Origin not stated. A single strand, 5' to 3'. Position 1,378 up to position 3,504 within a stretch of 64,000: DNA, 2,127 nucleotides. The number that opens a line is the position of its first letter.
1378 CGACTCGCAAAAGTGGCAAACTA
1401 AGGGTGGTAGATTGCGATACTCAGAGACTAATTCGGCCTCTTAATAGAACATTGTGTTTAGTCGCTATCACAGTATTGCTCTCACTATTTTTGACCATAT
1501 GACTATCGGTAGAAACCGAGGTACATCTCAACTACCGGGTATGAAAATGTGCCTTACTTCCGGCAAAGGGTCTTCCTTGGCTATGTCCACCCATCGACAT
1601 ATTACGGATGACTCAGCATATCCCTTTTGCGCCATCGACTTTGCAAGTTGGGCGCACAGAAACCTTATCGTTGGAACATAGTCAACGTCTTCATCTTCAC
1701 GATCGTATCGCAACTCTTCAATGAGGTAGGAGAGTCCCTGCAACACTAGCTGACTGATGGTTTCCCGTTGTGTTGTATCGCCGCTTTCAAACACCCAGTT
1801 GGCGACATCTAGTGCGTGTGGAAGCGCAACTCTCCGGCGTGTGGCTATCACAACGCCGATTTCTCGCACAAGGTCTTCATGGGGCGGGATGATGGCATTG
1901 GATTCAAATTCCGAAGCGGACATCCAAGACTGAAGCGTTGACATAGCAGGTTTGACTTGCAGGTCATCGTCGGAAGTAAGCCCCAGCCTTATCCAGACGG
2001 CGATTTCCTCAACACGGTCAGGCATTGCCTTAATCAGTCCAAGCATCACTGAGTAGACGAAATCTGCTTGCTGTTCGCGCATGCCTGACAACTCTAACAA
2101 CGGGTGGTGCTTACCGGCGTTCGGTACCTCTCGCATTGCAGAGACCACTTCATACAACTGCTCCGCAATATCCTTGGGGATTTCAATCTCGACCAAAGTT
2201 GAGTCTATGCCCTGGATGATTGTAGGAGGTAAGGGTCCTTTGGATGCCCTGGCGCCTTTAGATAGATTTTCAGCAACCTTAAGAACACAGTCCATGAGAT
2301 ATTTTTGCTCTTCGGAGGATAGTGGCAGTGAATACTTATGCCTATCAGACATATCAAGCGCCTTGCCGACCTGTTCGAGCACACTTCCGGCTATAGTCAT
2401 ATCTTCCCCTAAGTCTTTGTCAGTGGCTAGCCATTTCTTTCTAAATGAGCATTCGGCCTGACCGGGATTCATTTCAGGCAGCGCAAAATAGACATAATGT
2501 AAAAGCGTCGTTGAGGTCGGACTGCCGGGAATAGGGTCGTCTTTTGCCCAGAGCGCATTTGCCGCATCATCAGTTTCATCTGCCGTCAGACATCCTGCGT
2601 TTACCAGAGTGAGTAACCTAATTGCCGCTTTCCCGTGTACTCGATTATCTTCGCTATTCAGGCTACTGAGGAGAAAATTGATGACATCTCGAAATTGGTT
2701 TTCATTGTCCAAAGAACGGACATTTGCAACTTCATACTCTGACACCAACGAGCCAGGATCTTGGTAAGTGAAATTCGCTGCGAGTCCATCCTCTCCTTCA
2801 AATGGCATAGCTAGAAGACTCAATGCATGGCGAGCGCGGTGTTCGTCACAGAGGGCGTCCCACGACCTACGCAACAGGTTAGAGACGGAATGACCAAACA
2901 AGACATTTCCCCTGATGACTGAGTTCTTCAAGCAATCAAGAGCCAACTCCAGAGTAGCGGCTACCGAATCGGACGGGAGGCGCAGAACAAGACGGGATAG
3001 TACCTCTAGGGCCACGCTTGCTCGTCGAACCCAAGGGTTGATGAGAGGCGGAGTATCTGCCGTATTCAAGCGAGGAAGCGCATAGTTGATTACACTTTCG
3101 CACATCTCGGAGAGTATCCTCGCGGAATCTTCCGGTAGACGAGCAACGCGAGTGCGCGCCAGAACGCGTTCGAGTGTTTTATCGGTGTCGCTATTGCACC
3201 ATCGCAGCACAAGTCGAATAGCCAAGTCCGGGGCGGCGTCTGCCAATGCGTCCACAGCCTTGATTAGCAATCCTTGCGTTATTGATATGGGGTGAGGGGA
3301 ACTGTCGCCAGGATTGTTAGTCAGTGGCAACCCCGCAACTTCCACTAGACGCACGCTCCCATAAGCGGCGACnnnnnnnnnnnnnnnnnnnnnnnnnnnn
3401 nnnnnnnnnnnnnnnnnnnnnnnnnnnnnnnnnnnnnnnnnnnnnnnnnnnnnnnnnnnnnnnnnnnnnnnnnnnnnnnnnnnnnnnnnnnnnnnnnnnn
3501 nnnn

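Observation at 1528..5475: Two-gene cassette: SIR2 (700 aa) followed by a 608-aa all-helical repeat protein, possibly a split DSR2-like NADase defence system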

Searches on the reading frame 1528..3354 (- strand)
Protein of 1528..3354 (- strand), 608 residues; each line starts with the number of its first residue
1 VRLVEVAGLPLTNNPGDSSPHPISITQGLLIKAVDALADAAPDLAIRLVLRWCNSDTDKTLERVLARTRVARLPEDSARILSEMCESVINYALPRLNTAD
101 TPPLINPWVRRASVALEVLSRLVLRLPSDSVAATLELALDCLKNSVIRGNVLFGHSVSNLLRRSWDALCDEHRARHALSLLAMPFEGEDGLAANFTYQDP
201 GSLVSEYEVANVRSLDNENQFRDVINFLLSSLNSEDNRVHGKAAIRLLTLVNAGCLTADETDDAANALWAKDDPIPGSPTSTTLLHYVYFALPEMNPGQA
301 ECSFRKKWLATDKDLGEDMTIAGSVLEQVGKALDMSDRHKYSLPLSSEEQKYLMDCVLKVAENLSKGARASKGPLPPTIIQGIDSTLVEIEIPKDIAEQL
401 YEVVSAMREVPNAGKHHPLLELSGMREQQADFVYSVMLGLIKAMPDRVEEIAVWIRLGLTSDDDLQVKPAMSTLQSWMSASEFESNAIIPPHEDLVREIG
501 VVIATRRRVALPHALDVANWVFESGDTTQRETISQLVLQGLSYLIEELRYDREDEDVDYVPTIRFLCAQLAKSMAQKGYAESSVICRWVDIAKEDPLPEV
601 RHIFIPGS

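Call 7: search_protein_families(library=pfam, proteins=[window:1528-3354:-], max_evalue=0.1)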
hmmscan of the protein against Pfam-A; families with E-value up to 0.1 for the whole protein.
window:1528-3354:- (608 aa): 0 families

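Call 8: search_protein_families(library=padloc, proteins=[window:1528-3354:-], max_evalue=0.1)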
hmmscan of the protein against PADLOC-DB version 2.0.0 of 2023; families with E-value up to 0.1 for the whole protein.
window:1528-3354:- (608 aa): 1 family
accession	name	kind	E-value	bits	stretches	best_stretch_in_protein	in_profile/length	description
PDLC02184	Dsr2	-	7.8e-24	81.8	1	2-594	639-1208/1222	-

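Call 9: search_protein_families(library=ncbifam, proteins=[window:1528-3354:-], max_evalue=0.1)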
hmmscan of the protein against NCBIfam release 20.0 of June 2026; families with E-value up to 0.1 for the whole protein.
window:1528-3354:- (608 aa): 2 families
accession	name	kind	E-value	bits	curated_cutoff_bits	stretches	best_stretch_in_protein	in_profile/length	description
NF041819.1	Dsr2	equivalog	2.7e-25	88.6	1400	1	24-594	647-1204/1215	anti-phage defense-associated sirtuin Dsr2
NF040841.1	AMEP412_fam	subfamily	0.037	14.3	45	0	566-590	25-49/74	AMEP412 family response elicitor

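Call 17: search_solved_structures(query=window:1528-3354:-, max_evalue=1)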
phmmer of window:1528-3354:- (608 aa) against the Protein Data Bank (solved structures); distinct sequences matched with E-value up to 1: 1.
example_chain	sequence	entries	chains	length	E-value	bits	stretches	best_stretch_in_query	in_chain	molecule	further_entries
6jko_A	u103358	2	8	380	0.14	14.2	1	26-91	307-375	Methanol dehydrogenase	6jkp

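Call 29: search_protein_representatives(protein=window:1528-3354:-)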
Query: 608 residues. Proteins with E-value up to 0.001 (for the whole library): 837; up to 1e-10: 487; up to 1e-30: 188. The best 150 are listed.
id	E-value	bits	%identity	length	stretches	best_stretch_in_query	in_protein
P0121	0.0e+00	1345.6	100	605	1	5-608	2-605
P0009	1.8e-201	687.3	58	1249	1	1-606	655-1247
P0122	5.2e-123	428.3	39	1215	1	1-603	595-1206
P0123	2.6e-117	409.5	40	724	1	2-602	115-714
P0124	1.4e-114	400.5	39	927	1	2-603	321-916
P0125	1.1e-109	384.3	39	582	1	28-603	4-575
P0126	1.3e-108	380.8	37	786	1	2-603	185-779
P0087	1.2e-103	364.3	36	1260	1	2-605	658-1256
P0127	3.5e-102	359.6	39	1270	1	27-606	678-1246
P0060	2.0e-101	357.1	36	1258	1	1-606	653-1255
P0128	9.2e-101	354.9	39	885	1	23-606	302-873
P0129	2.2e-98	347.0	38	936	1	2-603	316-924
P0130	6.2e-98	345.5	40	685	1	1-606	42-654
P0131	8.3e-97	341.8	38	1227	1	27-603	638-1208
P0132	1.4e-96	341.1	38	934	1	2-606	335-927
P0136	1.7e-91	324.3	39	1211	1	1-602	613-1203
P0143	4.3e-85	303.1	37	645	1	2-603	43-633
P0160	1.1e-77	278.6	39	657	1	5-602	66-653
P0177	6.9e-70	252.9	31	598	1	33-602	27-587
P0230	1.9e-46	175.5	31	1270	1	5-603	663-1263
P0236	3.7e-44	168.0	31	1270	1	2-603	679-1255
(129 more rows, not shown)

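Call 30: find_encoding_contigs(protein=P0121, flank=10000, max_places=10)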
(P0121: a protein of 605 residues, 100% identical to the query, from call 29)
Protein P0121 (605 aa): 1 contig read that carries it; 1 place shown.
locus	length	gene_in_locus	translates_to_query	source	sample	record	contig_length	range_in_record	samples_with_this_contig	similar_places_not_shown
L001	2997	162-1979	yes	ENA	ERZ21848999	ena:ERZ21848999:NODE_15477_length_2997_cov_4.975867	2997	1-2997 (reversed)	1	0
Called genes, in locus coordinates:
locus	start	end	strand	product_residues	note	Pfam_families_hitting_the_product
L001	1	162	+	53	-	?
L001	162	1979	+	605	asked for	-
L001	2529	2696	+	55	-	-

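Call 49: predict_structure(alignment_id=A2)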
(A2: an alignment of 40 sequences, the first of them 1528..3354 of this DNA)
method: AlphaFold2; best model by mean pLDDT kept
length: 608 residues; sequences in the alignment: 40
mean_pLDDT: 85.9   pTM: 0.84
mean pLDDT of the five models: 85.9, 84.1, 83.4, 83.1, 82.8
residues with pLDDT >= 90: 357; 70-90: 173; 50-70: 43; < 50: 35
segments of 3 or more residues with pLDDT < 50: 1-22, 190-193, 413-419
pLDDT, mean of each block of 10 residues (from residue 1): 42 40 63 85 90 87 91 94 95 79 76 95 94 95 85 90 92 89 74 69 82 86 94 86 91 92 94 77 80 93 92 77 92 90 93 94 78 72 92 94 89 48 77 94 94 95 92 94 82 96 95 97 95 98 94 77 96 96 96 93 68
secondary structure, 60 per line:
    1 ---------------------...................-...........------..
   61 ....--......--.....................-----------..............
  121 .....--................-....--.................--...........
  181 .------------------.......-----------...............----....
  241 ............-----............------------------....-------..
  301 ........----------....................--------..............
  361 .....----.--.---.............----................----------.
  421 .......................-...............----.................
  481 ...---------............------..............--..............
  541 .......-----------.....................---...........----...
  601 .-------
elements in order: H22-40 H42-52 H59-64 H67-72 H75-95 H107-125 H128-143 H145-148 H151-167 H170-181 H200-206 H218-232 H237-252 H258-269 H288-291 H299-308 H319-338 H347-365 H377-389 H394-409 H420-443 H445-459 H464-483 H493-504 H511-524 H527-547 H559-579 H583-593 H598-601

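Call 52: fold_search(model_id=the predicted structure, library=pdb)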
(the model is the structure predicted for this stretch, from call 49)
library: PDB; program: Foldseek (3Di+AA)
matches with E <= 10: 1267; with E <= 0.001: 128
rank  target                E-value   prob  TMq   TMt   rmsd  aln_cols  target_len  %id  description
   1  4rv1_D                4.8e-06  1.00  0.22  0.31  18.2       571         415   14  Crystal Structure of Engineered Protein. Northeast Structural Genomics Consortium (NESG) Target OR497. (released 2014-12-10)
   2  7q4o_A                8.8e-06  1.00  0.26  0.21  16.6       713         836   11  Substrate-bound A-like U2 snRNP (released 2022-03-30)
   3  4rv1_B                1.9e-05  1.00  0.22  0.30  16.4       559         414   12  Crystal Structure of Engineered Protein. Northeast Structural Genomics Consortium (NESG) Target OR497. (released 2014-12-10)
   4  7oqb_O                2.7e-05  1.00  0.25  0.20  18.9       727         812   10  The U2 part of Saccharomyces cerevisiae spliceosomal pre-A complex (delta BS-A ACT1) (released 2021-08-11)
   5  8u89_A                4.4e-05  1.00  0.29  0.31  19.4       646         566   11  The structure of the PP2A-B56Delta holoenzyme mutant - E197K (released 2024-01-10)
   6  6y5q_u                4.4e-05  1.00  0.28  0.22  17.8       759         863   10  human 17S U2 snRNP (released 2020-06-17)
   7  2qna_A                6.2e-05  1.00  0.28  0.24  18.0       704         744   10  Crystal structure of human Importin-beta (127-876) in complex with the IBB-domain of Snurportin1 (1-65) (released 2008-04-08)
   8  7evn_C                7.5e-05  1.00  0.26  0.21  18.3       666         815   12  The cryo-EM structure of the DDX42-SF3b complex (released 2022-08-03)
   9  9k1y_C                8.1e-05  1.00  0.30  0.25  15.7       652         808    8  Structure of the SF3B core, harboring the R625H mutation in SF3B1, in complex with intron-U2 snRNA (released 2025-09-03)
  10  1pjm_B                9.1e-05  1.00  0.23  0.31  16.7       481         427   11  Mouse Importin alpha-bipartite NLS from human retinoblastoma protein Complex (released 2003-08-19)
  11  6k06_C                1.1e-04  1.00  0.24  0.33  16.4       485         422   11  Crystal structure of Importin-alpha and phosphomimetic GM130 (released 2019-10-02)
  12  4yi0_C                1.1e-04  1.00  0.24  0.32  17.1       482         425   11  Structure of mouse importin a1 bound to Pom121NLS (released 2016-01-13)
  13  9fqr_G3               1.1e-04  1.00  0.25  0.25  21.7       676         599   12  96-nm repeat of axonemal doublet microtubules from bovine sperm (released 2025-03-26)
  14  5mfm_C                1.2e-04  1.00  0.22  0.34  12.7       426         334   12  Designed armadillo repeat protein peptide fusion YIIIM6AII_GS11_(KR)5 (released 2017-09-13)
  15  8i0s_1                1.2e-04  1.00  0.27  0.22  19.2       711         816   11  The cryo-EM structure of human Bact-II complex (released 2024-07-31)
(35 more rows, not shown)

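Call 58: find_encoding_contigs(protein=P0125, flank=5000, max_places=3)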
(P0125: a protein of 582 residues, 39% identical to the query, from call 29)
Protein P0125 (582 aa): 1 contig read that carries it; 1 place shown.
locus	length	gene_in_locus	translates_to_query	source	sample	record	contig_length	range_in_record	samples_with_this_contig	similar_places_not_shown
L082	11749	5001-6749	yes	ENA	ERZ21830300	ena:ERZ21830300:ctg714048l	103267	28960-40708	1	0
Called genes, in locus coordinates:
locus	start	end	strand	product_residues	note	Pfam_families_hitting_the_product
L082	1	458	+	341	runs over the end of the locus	PF00004:AAA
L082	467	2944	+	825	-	PF27160:Y4kK_N (weak), PF27210:Y4kK_2nd, PF00082:Peptidase_S8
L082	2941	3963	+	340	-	PF13289:SIR2_2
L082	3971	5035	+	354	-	-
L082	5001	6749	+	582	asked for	-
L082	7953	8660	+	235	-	-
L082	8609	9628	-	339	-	PF13452:FAS1_DH_region (faint)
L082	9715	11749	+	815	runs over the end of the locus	PF02515:CoA_transf_3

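Call 59: find_encoding_contigs(protein=P0130, flank=5000, max_places=3)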
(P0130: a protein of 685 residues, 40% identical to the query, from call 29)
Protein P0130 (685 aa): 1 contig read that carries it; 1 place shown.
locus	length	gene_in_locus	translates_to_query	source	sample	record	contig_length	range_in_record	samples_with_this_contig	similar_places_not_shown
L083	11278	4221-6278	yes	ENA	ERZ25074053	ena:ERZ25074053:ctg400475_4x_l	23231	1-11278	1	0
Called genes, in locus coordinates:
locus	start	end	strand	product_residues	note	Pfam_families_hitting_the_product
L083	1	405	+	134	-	?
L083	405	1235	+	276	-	PF13289:SIR2_2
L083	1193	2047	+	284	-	-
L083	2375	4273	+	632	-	PF13289:SIR2_2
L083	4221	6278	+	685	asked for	-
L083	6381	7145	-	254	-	PF13361:UvrD_C, PF13538:UvrD_C_2 (faint)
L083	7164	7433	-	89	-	PF00580:UvrD-helicase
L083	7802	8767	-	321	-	-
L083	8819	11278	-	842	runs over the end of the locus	-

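Call 85: find_encoding_contigs(protein=P0143, flank=4000, max_places=2)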
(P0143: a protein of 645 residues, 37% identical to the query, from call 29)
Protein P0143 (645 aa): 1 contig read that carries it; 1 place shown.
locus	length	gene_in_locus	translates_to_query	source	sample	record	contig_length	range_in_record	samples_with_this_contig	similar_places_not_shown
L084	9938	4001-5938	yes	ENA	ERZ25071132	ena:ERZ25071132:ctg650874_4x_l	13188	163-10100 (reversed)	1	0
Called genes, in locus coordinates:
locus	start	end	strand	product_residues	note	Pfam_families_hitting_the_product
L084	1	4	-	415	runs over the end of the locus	PF13173:AAA_14, PF13635:DUF4143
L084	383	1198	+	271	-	PF21790:OGG (weak)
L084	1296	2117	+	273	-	PF08713:DNA_alkylation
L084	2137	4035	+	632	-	PF13289:SIR2_2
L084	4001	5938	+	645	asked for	-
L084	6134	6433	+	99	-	-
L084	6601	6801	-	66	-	-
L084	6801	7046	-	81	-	-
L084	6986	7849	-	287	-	-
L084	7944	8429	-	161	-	-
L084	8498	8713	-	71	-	PF01555:N6_N4_Mtase (weak)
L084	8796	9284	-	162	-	-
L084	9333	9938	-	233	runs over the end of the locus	-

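Call 86: find_encoding_contigs(protein=P0160, flank=4000, max_places=2)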
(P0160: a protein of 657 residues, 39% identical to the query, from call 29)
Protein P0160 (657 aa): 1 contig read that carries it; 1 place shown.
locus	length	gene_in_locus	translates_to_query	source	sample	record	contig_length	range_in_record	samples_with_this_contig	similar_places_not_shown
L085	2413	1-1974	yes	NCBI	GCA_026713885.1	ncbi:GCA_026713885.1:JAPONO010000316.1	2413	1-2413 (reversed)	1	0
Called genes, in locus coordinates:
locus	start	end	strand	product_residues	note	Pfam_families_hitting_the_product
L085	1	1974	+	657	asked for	?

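Call 87: find_encoding_contigs(protein=P0177, flank=4000, max_places=2)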
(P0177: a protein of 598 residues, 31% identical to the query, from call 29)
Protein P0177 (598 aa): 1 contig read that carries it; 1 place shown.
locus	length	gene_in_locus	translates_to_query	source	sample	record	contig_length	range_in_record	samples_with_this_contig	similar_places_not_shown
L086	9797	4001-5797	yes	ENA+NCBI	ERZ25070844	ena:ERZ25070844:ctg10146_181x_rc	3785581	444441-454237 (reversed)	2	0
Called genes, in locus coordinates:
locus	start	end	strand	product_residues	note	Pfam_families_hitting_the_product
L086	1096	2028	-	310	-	PF14236:DruA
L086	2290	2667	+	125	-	-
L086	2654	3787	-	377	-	-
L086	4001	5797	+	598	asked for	-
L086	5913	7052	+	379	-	PF02463:SMC_N (weak), PF13175:AAA_15 (weak), PF13476:AAA_23, PF13304:AAA_21, PF13175:AAA_15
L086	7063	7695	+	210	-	PF11536:DUF3226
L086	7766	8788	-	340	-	PF09407:AbiEi_1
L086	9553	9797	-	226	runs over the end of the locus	PF02390:Methyltransf_4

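Call 93: list_cluster_members(proteins=[P0121])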
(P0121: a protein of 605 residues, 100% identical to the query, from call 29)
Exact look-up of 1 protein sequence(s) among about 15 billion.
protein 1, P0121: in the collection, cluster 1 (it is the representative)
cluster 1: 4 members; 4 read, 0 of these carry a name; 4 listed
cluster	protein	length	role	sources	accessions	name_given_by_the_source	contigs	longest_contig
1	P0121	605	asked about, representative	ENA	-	-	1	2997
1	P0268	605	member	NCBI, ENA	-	-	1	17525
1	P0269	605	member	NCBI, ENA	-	-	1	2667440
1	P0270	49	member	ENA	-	-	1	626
